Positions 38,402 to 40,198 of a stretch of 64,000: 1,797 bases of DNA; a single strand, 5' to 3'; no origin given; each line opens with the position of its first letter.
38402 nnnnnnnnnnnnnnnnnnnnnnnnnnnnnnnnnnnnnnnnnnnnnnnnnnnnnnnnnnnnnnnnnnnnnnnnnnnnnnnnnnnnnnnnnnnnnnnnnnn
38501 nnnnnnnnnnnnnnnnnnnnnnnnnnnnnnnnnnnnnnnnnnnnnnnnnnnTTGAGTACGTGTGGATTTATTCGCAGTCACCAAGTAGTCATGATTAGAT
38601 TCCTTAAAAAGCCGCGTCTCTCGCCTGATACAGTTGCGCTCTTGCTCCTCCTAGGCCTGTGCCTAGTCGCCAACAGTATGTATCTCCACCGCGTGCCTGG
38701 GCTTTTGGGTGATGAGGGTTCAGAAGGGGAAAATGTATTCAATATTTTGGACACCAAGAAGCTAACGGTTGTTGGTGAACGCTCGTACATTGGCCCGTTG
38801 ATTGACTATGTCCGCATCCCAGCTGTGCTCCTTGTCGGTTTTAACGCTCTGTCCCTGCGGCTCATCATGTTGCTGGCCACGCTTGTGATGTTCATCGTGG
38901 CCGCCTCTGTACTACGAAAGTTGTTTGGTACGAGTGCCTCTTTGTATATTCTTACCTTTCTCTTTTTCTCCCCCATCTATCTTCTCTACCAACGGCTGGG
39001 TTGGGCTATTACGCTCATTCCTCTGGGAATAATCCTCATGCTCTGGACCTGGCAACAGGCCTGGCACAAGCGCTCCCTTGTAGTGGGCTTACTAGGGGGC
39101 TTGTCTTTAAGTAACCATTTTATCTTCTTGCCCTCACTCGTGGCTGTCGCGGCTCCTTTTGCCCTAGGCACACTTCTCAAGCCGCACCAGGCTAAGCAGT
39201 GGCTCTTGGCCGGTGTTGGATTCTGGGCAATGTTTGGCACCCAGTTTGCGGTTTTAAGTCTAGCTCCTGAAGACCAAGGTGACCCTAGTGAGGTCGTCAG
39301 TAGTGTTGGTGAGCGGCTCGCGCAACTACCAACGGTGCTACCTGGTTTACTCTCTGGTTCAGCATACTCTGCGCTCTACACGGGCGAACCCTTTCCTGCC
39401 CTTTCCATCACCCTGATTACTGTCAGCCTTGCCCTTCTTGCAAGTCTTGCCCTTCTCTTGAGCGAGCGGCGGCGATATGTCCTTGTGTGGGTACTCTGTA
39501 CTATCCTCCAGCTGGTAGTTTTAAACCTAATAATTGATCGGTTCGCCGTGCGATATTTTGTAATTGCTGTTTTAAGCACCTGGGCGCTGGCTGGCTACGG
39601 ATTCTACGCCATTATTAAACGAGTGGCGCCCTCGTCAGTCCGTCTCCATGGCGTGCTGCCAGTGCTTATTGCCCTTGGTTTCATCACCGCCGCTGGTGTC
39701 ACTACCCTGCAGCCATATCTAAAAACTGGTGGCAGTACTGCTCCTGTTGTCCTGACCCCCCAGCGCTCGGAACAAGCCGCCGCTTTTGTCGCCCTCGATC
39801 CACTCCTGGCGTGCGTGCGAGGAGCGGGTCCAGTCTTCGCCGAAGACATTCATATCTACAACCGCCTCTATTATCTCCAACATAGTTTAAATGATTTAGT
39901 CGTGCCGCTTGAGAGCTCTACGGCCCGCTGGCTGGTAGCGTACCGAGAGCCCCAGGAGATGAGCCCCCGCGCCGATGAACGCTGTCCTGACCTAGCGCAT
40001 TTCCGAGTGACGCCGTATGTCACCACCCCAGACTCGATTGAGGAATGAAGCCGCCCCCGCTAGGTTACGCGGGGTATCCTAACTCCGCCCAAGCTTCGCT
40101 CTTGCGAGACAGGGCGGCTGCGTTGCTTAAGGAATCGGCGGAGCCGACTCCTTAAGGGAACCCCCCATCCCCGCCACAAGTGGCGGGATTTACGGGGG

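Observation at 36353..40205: Two direct-repeat copies of a structured ~180 bp intergenic element bracket a 3.7 kb three-gene segment (pilin-like gene plus two GT-C genes)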

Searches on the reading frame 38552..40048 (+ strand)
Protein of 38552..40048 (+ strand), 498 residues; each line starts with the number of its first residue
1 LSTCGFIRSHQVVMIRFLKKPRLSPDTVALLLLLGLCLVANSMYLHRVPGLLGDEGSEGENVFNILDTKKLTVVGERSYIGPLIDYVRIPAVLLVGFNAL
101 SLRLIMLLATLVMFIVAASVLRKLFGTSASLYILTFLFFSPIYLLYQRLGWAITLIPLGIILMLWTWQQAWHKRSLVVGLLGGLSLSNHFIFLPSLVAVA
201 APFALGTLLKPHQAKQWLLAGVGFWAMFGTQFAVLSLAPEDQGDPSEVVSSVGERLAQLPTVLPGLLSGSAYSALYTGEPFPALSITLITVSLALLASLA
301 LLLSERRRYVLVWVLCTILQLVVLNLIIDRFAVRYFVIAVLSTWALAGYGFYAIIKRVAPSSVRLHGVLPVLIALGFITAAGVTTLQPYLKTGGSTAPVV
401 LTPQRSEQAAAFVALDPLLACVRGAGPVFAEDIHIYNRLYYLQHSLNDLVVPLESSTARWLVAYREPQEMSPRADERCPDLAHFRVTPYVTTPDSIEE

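Call 14: search_protein_families(library=pfam, proteins=[window:38552-40048:+])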
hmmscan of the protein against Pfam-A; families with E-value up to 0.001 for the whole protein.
window:38552-40048:+ (498 aa): 1 family
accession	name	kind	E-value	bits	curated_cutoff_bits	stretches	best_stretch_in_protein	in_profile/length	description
PF13231.12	PMT_2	-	0.00057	20.6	26.1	1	82-220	4-145/160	Dolichyl-phosphate-mannose-protein mannosyltransferase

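Call 15: search_protein_families(library=ncbifam, proteins=[window:38552-40048:+])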
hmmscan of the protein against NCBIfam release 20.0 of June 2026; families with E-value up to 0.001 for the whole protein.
window:38552-40048:+ (498 aa): 0 families

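Call 28: find_homologous_proteins(query=window:38591-40048:+)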
Query window:38591-40048:+ (485 aa): 113 proteins with E <= 0.001 among 8000 candidates.
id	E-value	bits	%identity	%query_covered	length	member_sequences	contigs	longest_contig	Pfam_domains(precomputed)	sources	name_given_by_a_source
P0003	0.0e+0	1051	100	100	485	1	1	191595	-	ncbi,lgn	ncbi:MAG: hypothetical protein WEA04_00500 [Candidatus Andersenbacteria bacterium]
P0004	3.1e-135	470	53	95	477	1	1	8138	-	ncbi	-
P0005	1.4e-130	455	51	95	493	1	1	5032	-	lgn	-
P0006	1.0e-122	429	48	93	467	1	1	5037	-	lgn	-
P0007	1.1e-122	429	48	97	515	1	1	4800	PF13231.13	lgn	-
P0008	6.1e-120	420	47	92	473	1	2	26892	PF13231.13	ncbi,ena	-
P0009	1.5e-119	418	46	93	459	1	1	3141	-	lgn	-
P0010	2.5e-119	418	48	95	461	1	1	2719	-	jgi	jgi:hypothetical protein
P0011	2.9e-119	417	47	94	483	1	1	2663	-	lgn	-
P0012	1.8e-117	411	48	94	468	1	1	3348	-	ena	-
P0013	3.9e-117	410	45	94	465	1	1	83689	-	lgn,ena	-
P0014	5.2e-117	410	48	95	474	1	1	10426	-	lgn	-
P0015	2.4e-116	408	45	95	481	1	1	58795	PF13231.13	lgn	-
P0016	3.0e-116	407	46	94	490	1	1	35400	-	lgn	-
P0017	3.2e-115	404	46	94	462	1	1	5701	-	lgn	-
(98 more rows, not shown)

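Call 29: find_encoding_contigs(protein=P0004, flank=10000, max_places=3)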
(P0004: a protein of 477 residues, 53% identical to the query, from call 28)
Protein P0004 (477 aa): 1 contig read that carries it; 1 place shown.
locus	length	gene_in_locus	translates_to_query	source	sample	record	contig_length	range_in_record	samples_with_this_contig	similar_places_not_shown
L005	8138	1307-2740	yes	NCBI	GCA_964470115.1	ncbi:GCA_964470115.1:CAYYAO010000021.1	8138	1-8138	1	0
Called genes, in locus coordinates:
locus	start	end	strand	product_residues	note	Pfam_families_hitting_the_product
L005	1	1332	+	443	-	?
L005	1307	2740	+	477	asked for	-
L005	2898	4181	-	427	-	-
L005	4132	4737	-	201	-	PF13522:GATase_6, PF12481:DUF3700 (weak), PF13537:GATase_7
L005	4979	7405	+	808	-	-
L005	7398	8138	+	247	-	?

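Call 30: find_encoding_contigs(protein=P0008, flank=10000, max_places=3)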
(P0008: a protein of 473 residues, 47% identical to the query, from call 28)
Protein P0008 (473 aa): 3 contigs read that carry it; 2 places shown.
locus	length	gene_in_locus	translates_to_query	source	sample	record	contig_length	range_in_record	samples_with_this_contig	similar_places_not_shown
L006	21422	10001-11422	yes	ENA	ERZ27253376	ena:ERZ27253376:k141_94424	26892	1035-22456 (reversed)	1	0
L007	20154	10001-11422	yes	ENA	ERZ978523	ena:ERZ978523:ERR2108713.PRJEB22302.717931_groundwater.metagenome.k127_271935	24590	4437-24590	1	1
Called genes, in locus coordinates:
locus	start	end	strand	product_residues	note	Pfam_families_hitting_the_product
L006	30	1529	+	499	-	PF02366:PMT (weak), PF13231:PMT_2 (weak)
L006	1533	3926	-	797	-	-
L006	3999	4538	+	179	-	-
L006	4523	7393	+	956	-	PF09586:YfhO (faint)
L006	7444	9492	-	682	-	PF02366:PMT (weak), PF13231:PMT_2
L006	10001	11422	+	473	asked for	PF13231:PMT_2 (weak)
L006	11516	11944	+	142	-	-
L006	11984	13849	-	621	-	PF13522:GATase_6, PF13537:GATase_7, PF00733:Asn_synthase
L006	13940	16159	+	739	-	PF09586:YfhO (weak)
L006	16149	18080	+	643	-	-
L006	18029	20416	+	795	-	-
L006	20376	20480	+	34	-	-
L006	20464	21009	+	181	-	PF00719:Pyrophosphatase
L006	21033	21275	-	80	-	-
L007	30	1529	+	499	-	PF02366:PMT (weak), PF13231:PMT_2 (weak)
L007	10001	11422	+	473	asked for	PF13231:PMT_2 (weak)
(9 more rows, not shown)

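Call 31: find_encoding_contigs(protein=P0013, flank=10000, max_places=3)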
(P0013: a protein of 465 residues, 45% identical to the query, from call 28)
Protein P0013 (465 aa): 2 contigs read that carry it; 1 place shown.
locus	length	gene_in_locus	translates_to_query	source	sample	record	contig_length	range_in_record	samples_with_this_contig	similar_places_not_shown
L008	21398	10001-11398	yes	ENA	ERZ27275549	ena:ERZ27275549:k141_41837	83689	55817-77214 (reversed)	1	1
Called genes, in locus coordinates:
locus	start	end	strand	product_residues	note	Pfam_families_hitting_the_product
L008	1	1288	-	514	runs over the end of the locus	-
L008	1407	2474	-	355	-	PF00579:tRNA-synt_1b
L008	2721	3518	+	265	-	-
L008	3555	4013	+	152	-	-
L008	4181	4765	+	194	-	-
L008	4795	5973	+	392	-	-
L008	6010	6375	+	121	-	PF13242:Hydrolase_like (weak)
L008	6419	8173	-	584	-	PF00005:ABC_tran, PF02463:SMC_N (weak)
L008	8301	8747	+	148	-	PF01230:HIT (weak)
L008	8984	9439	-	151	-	-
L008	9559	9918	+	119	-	-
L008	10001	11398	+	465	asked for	-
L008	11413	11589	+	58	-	-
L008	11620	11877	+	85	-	-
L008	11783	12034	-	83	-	-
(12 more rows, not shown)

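Call 81: find_encoding_contigs(protein=P0005, flank=10000, max_places=3)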
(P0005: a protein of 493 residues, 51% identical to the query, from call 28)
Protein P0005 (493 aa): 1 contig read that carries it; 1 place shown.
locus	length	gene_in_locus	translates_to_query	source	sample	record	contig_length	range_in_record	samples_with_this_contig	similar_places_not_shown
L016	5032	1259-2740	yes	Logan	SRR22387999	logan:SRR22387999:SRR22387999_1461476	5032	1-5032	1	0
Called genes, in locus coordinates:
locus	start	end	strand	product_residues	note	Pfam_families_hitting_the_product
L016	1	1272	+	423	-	?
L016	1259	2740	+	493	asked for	-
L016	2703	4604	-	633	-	PF13522:GATase_6, PF13537:GATase_7, PF00733:Asn_synthase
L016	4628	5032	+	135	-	?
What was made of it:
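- L016 has the two genes overlapping (call 81).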

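Call 82: find_encoding_contigs(protein=P0006, flank=10000, max_places=3)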
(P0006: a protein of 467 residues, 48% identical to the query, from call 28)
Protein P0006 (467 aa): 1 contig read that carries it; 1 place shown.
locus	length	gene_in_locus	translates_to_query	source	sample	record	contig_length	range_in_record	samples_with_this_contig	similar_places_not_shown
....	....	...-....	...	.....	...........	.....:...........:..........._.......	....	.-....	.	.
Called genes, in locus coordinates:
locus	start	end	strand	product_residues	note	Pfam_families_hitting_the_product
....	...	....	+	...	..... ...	-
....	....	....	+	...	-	-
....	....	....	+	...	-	?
